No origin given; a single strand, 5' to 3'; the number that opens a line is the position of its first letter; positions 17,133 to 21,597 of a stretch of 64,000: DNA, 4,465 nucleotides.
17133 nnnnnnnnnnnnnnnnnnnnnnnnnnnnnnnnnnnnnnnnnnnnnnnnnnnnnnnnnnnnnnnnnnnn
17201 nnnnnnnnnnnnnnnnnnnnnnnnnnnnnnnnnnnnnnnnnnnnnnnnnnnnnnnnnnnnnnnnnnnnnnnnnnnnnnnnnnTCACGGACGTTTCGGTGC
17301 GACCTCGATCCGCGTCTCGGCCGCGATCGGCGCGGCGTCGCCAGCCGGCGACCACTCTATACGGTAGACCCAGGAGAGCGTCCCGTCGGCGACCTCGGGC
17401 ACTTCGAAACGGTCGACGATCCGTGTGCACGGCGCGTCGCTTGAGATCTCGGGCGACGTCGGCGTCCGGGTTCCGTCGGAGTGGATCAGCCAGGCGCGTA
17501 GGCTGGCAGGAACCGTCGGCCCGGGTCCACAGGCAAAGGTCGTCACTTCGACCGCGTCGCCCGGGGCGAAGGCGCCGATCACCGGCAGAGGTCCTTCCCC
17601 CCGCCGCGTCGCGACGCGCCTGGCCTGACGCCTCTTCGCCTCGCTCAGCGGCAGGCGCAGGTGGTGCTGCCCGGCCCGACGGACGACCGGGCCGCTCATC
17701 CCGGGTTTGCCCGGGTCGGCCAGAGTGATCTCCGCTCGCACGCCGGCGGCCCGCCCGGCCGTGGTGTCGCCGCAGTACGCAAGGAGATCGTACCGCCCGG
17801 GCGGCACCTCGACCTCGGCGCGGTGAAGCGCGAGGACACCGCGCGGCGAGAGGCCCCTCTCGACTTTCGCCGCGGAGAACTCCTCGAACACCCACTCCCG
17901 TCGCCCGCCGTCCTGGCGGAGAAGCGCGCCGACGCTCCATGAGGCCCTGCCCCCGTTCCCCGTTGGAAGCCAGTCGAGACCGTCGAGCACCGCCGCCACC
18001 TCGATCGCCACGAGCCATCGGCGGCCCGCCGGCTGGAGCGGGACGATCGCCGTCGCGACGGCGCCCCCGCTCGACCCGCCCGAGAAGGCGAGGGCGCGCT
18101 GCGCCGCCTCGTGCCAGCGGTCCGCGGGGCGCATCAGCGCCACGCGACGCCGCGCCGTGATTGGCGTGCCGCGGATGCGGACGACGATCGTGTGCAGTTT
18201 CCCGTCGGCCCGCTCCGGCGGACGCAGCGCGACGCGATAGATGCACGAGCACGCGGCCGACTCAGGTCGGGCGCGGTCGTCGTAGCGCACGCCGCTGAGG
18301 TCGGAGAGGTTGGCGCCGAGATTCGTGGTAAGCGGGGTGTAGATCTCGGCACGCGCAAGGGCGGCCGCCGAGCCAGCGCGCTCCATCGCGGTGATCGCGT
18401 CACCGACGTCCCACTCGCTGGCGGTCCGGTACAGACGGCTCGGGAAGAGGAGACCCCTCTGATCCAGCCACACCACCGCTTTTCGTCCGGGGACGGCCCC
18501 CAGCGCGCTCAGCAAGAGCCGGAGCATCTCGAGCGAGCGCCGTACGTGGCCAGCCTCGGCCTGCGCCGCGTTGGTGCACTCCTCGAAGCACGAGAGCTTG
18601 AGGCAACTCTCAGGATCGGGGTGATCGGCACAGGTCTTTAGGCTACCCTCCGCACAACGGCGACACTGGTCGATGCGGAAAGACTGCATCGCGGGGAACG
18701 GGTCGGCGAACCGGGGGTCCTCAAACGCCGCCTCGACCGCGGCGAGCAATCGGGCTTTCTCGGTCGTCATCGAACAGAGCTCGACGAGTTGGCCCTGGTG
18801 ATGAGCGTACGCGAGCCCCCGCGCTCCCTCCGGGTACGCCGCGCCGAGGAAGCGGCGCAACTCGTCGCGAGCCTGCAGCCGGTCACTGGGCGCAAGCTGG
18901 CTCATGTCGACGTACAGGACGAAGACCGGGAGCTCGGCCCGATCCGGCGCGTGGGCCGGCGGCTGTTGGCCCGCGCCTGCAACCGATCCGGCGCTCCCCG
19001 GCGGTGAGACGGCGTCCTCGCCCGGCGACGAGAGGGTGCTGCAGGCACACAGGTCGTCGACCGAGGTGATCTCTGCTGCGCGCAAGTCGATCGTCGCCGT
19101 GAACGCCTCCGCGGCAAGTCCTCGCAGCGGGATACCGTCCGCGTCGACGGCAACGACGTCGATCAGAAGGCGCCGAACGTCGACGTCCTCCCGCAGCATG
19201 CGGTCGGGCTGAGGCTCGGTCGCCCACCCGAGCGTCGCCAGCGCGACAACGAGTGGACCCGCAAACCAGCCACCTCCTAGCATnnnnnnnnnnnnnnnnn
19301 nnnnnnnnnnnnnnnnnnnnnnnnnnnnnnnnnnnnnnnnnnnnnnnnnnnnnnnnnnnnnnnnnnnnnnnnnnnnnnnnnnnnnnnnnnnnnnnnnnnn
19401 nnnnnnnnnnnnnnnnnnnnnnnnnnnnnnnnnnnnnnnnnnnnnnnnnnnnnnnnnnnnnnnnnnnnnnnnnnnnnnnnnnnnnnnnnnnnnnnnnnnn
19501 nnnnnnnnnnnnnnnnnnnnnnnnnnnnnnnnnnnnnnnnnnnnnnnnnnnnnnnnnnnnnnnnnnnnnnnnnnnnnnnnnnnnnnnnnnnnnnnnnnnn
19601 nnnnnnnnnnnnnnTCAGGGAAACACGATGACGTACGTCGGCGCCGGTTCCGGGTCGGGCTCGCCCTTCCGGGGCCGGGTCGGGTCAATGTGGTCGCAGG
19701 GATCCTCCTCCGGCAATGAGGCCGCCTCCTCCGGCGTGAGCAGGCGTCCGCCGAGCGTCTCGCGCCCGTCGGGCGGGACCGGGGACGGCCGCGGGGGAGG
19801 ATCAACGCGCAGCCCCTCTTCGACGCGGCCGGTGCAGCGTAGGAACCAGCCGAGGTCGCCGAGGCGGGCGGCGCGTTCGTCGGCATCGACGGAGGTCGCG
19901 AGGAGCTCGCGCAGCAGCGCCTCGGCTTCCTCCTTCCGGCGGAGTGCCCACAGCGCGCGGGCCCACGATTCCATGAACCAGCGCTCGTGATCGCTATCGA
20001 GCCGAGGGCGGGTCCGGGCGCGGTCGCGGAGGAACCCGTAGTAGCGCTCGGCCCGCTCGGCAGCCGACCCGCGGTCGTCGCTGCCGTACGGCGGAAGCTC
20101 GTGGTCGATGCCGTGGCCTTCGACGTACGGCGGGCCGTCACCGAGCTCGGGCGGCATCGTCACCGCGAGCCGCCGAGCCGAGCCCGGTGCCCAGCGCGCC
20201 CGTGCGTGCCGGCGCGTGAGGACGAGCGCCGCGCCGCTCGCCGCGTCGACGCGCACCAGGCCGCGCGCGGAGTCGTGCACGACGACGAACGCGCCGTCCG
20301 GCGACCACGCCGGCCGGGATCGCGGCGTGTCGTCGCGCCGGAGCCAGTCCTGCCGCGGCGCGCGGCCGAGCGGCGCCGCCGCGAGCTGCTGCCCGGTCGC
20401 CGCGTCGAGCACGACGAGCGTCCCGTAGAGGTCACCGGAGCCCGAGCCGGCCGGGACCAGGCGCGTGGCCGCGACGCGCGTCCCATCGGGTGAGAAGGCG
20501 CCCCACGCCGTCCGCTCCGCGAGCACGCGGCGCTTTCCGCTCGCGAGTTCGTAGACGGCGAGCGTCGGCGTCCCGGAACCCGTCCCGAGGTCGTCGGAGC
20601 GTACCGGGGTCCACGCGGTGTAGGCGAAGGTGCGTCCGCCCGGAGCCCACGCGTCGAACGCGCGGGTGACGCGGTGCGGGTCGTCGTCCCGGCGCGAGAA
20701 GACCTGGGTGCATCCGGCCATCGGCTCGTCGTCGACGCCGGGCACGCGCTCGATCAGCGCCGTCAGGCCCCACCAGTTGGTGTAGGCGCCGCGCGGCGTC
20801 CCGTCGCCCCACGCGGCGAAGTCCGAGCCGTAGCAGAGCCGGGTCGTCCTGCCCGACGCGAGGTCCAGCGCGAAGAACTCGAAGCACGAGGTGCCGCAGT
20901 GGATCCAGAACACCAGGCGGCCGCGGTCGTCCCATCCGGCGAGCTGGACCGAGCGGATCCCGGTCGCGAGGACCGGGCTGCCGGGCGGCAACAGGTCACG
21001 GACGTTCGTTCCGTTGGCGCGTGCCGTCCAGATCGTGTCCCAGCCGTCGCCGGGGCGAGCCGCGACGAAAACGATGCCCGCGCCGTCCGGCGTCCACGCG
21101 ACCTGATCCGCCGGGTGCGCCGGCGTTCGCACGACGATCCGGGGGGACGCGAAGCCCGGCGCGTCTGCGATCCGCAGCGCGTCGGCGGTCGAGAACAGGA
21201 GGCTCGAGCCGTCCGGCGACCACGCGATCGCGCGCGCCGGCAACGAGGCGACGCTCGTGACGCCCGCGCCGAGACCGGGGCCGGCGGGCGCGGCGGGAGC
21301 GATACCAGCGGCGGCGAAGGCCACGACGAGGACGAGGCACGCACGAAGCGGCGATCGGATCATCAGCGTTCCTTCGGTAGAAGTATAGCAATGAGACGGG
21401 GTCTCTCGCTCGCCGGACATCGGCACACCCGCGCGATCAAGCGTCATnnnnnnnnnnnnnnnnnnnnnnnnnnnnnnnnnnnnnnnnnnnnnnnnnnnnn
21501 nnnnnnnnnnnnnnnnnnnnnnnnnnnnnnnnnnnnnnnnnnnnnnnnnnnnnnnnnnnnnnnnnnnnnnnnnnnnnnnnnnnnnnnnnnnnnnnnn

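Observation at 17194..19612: Two 79-bp direct repeats (77/79 identical) spaced exactly 2340 bp, each abutting the 3' end of a minus-strand gene and one abutting the truncated RT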

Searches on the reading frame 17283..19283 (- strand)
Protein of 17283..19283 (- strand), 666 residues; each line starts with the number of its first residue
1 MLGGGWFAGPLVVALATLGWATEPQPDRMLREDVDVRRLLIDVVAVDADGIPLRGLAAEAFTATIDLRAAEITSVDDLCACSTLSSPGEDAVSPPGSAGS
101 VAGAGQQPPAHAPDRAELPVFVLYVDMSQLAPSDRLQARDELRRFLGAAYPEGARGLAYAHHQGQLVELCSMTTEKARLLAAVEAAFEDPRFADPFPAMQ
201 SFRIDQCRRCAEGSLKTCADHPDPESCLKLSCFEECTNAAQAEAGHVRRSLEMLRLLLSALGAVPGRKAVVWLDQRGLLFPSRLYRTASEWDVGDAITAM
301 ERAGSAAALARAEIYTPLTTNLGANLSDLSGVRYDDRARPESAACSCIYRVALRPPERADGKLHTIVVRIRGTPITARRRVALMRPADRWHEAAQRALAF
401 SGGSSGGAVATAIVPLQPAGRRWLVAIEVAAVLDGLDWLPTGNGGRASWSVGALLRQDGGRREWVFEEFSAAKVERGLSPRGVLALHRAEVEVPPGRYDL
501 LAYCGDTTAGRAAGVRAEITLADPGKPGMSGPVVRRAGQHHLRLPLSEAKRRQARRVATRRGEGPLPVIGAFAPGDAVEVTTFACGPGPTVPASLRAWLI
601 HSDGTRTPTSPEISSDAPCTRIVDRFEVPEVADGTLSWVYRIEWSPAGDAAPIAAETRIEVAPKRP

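Call 11: search_protein_families(library=pfam, proteins=[window:17283-19283:-], max_evalue=0.01)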
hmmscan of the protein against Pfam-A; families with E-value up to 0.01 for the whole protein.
window:17283-19283:- (666 aa): 0 families

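Call 16: find_encoding_contigs(protein=window:17283-19283:-, flank=10000, max_places=10)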
Protein window:17283-19283:- (666 aa): no gene with exactly this product is on record in the collection.

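Call 23: find_homologous_proteins(query=window:17283-19283:-)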
Query window:17283-19283:- (666 aa): 6 proteins with E <= 0.001 among 8000 candidates.
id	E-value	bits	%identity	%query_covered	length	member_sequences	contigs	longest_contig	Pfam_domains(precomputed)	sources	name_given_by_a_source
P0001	0.0e+0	1489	100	100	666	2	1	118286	-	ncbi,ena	-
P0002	3.6e-64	235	31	96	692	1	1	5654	-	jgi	jgi:VWFA-related protein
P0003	9.6e-64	234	32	85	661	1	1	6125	-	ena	-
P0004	8.1e-61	224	30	98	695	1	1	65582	-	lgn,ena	-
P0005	2.5e-54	203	29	94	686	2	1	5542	-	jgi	jgi:hypothetical protein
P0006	1.7e-35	141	32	74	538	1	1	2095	-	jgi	jgi:hypothetical protein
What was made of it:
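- Tried and rejected: The VWFA-related protein has relatives at only about 30% identity (call 23).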

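Call 24: find_encoding_contigs(protein=P0001, flank=10000, max_places=10)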
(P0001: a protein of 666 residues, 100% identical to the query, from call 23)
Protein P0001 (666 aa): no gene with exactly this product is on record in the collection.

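Call 25: list_cluster_members(proteins=[P0001, P0004])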
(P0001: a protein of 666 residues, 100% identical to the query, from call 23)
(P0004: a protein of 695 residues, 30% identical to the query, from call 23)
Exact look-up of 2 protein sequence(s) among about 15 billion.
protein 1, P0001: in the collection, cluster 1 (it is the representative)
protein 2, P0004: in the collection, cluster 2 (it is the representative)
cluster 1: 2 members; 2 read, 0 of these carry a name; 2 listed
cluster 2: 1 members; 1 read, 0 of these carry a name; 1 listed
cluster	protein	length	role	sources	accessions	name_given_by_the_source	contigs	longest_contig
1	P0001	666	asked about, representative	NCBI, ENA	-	-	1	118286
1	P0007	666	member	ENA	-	-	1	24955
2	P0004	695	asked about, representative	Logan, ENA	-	-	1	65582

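Call 26: find_encoding_contigs(protein=P0007, flank=10000, max_places=10)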
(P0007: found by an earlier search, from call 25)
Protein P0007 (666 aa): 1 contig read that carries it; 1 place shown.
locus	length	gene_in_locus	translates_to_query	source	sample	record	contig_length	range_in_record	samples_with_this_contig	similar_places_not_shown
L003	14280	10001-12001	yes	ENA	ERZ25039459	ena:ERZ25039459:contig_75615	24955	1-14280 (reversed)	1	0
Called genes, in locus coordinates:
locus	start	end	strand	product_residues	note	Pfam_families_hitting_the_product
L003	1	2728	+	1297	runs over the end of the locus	PF07494:Reg_prop (faint), PF08450:SGL (faint), PF07495:Y_Y_Y, PF00512:HisKA, PF02518:HATPase_c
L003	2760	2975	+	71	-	-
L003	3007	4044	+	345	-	PF03734:YkuD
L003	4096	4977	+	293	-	-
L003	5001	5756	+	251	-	-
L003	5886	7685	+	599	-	PF00009:GTP_EFTU, PF03144:GTP_EFTU_D2, PF00679:EFG_C, PF06421:LepA_C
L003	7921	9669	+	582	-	PF07676:PD40 (faint)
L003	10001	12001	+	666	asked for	-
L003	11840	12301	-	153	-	PF00078:RVT_1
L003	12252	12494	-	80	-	-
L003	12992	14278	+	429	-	?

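Call 27: find_encoding_contigs(protein=P0004, flank=10000, max_places=10)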
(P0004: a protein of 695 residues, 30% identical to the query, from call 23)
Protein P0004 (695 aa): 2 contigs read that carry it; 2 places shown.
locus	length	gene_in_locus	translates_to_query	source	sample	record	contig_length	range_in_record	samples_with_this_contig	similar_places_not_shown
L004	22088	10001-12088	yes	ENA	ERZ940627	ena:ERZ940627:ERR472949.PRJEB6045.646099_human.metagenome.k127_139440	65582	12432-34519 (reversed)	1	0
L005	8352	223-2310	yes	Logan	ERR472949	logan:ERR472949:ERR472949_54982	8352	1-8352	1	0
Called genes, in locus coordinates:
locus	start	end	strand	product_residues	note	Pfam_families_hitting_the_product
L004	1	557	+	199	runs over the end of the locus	PF14470:bPH_3, PF09851:SHOCT (weak)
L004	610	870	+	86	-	-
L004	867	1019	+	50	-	-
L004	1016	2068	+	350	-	PF01794:Ferric_reduct, PF00355:Rieske, PF13806:Rieske_2, PF22543:Rieske_4 (weak)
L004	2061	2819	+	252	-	-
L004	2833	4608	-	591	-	PF00004:AAA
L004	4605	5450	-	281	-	-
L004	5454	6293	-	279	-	PF00005:ABC_tran, PF13304:AAA_21 (faint)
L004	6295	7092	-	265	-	PF00528:BPD_transp_1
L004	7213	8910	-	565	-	PF13379:NMT1_2, PF09084:NMT1, PF12974:Phosphonate-bd (weak), PF00691:OmpA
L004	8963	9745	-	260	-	PF04012:PspA_IM30 (weak)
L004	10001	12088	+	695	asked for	-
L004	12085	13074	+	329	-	PF13428:TPR_14 (faint), PF14559:TPR_19 (faint), PF07719:TPR_2 (faint), PF13432:TPR_16 (weak), PF00515:TPR_1 (faint)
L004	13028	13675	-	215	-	PF00583:Acetyltransf_1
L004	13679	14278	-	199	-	PF03886:ABC_trans_aux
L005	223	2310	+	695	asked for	-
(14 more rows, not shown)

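Call 50: search_protein_families(library=ncbifam, proteins=[window:17283-19283:-], max_evalue=0.01)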
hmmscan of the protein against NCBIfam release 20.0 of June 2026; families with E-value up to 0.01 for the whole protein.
window:17283-19283:- (666 aa): 1 family
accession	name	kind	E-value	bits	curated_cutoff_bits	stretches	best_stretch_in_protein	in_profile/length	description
TIGR03436.1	acidobact_VWFA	subfamily_domain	5.7e-11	42.5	81.25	1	34-315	5-215/324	VWA domain-containing protein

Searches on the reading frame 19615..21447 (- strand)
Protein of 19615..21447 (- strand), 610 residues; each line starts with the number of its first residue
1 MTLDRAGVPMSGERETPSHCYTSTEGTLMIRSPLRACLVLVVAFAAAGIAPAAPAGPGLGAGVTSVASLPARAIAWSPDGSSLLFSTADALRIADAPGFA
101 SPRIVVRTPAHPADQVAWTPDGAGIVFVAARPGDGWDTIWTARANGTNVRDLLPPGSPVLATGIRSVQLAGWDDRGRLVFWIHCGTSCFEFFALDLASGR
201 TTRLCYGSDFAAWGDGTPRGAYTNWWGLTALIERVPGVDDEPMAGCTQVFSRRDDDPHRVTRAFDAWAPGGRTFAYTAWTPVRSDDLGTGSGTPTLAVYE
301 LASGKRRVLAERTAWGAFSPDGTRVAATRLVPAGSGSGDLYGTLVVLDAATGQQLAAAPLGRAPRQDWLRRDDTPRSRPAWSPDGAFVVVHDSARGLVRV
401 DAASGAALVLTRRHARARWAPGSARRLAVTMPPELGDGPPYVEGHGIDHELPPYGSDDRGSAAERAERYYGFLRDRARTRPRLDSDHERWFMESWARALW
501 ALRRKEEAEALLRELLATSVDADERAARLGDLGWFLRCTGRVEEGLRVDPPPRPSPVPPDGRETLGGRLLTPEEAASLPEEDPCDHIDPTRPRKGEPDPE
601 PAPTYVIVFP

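Call 11: search_protein_families(library=pfam, proteins=[window:19615-21447:-], max_evalue=0.01)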
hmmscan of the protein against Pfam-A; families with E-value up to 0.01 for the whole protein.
window:19615-21447:- (610 aa): 4 families
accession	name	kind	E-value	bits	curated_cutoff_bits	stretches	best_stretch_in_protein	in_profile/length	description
PF07676.18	PD40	-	1e-06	29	20.9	0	73-86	13-26/38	WD40-like Beta Propeller Repeat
PF13360.13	PQQ_2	-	0.00054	20.1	27.6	0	318-411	108-194/233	Outer membrane protein assembly factor BamB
PF25174.1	Beta-prop_THOC3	-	0.0012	18.3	305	0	73-128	93-147/272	THOC3 beta-propeller domain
PF13374.12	TPR_10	-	0.0031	17.9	27.5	0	496-519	9-32/42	Tetratricopeptide repeat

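Call 29: find_homologous_proteins(query=window:19615-21447:-)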
Query window:19615-21447:- (610 aa): 7 proteins with E <= 0.001 among 8000 candidates.
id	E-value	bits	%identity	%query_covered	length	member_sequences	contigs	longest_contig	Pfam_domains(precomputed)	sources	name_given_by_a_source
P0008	0.0e+0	1314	99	95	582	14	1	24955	PF07676.19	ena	-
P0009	5.1e-10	57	30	17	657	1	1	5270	PF23775.2,PF25174.2,PF00930.28,PF23381.2,PF12894.14,PF25175.2,PF24817.2,PF07676.19,PF26549.1,PF24797.2,PF26550.2,PF25460.2,PF02897.22,PF00400.39,PF23414.2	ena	-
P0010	3.9e-7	47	37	17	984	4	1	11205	PF25174.2,PF26549.1,PF00930.28,PF24797.2,PF23381.2,PF08662.18,PF14583.13,PF26550.2,PF25460.2,PF19283.5,PF07676.19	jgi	jgi:Tol biopolymer transport system component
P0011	1.8e-4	39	32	14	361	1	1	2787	PF10647.16,PF25174.2,PF26549.1,PF00930.28,PF23381.2,PF14583.13,PF26550.2,PF25460.2,PF02897.22,PF07676.19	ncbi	-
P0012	2.5e-4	38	29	15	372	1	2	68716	PF10647.16,PF25174.2,PF26549.1,PF00930.28,PF23381.2,PF26550.2,PF25460.2,PF19283.5,PF07676.19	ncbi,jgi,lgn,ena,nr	ncbi:MAG: LpqB family beta-propeller domain-containing protein [Actinomycetota bacterium]|nr:LpqB fa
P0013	3.5e-4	38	31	21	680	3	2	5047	PF25174.2,PF26549.1,PF26550.2,PF07676.19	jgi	jgi:dipeptidyl aminopeptidase/acylaminoacyl peptidase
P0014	8.2e-4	36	38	13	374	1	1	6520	PF25174.2,PF26549.1,PF00930.28,PF26550.2,PF07676.19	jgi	-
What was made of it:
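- Tried and rejected: The TolB-like protein has relatives only within the same species group (call 29).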

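Call 34: find_encoding_contigs(protein=P0020, flank=10000, max_places=5)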
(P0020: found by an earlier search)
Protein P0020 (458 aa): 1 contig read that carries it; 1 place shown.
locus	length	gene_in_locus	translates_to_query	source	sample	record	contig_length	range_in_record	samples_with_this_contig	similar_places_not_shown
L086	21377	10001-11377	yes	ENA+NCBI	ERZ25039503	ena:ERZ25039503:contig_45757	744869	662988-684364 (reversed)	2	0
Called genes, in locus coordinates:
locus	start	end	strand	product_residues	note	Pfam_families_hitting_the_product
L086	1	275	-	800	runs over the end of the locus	PF00069:Pkinase, PF07714:PK_Tyr_Ser-Thr, PF13428:TPR_14 (faint), PF13371:TPR_9 (faint), PF07719:TPR_2 (faint), PF13431:TPR_17 (faint), PF13432:TPR_16 (faint), PF14559:TPR_19 (weak), +5 more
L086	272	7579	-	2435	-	PF20773:InhA-like_MAM (weak), PF02412:TSP_3 (faint), PF13517:FG-GAP_3, PF13205:Big_5, PF01839:FG-GAP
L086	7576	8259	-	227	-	-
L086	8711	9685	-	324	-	-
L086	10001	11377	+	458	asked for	-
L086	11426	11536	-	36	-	-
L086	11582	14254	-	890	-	PF00069:Pkinase, PF07714:PK_Tyr_Ser-Thr, PF03109:ABC1 (weak), PF07719:TPR_2 (faint)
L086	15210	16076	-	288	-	-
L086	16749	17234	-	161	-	PF01381:HTH_3 (weak)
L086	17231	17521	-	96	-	-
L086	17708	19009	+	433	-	PF13384:HTH_23 (weak), PF13518:HTH_28 (faint), PF00665:rve, PF13683:rve_3 (weak)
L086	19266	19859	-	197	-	PF00793:DAHP_synth_1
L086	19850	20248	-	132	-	PF00793:DAHP_synth_1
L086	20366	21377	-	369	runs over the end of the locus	PF02826:2-Hacid_dh_C (weak), PF03807:F420_oxidored (faint), PF02153:PDH_N, PF01817:CM_2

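Call 35: find_encoding_contigs(protein=P0022, flank=10000, max_places=5)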
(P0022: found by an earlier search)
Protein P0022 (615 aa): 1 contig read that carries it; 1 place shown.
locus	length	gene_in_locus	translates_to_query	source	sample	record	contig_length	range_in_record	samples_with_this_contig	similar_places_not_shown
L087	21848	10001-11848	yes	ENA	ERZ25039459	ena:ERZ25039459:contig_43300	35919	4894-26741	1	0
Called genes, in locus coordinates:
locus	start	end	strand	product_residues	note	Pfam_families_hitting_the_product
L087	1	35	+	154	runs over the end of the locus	PF13565:HTH_32 (faint), PF13384:HTH_23 (weak), PF13518:HTH_28 (weak)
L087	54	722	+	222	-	PF00665:rve, PF13683:rve_3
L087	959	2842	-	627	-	PF09989:DUF2229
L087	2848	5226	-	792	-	PF01869:BcrAD_BadFG, PF09989:DUF2229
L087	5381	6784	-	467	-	PF02310:B12-binding, PF04055:Radical_SAM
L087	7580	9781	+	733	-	PF00069:Pkinase, PF07714:PK_Tyr_Ser-Thr, PF14531:Kinase-like (weak)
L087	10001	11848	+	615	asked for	PF07676:PD40 (faint)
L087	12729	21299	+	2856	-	PF01839:FG-GAP, PF13517:FG-GAP_3 (weak), PF13517:FG-GAP_3, PF01839:FG-GAP, PF01839:FG-GAP, PF01839:FG-GAP, PF11617:Cu-binding_MopE, PF17210:SdrD_B, +3 more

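Call 46: find_encoding_contigs(protein=P0027, flank=10000, max_places=10)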
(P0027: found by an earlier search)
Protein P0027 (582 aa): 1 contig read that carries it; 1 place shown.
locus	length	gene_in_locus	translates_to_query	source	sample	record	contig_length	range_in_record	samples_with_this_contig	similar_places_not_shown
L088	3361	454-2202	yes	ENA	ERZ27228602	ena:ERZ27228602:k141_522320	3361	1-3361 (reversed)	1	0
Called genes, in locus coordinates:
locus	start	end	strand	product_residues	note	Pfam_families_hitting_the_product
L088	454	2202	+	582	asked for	PF07676:PD40 (faint)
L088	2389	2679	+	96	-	-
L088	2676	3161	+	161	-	PF01381:HTH_3 (faint)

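Call 47: find_encoding_contigs(protein=P0019, flank=10000, max_places=10)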
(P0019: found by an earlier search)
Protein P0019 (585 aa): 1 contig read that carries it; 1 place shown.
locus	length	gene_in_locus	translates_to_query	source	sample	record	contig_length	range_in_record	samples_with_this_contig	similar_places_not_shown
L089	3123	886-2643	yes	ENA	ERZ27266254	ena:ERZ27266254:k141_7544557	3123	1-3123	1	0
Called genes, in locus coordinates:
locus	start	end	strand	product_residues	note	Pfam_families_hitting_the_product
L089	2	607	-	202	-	?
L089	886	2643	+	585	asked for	PF07676:PD40 (faint)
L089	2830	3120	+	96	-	-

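Call 50: search_protein_families(library=ncbifam, proteins=[window:19615-21366:-], max_evalue=0.01)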
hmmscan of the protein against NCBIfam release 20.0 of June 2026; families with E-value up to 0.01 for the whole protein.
window:19615-21366:- (583 aa): 1 family
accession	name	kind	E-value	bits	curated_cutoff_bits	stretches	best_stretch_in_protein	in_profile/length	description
TIGR02800.1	propeller_TolB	equivalog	3.4e-07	29.6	343.15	0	239-302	197-253/418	Tol-Pal system beta propeller repeat protein TolB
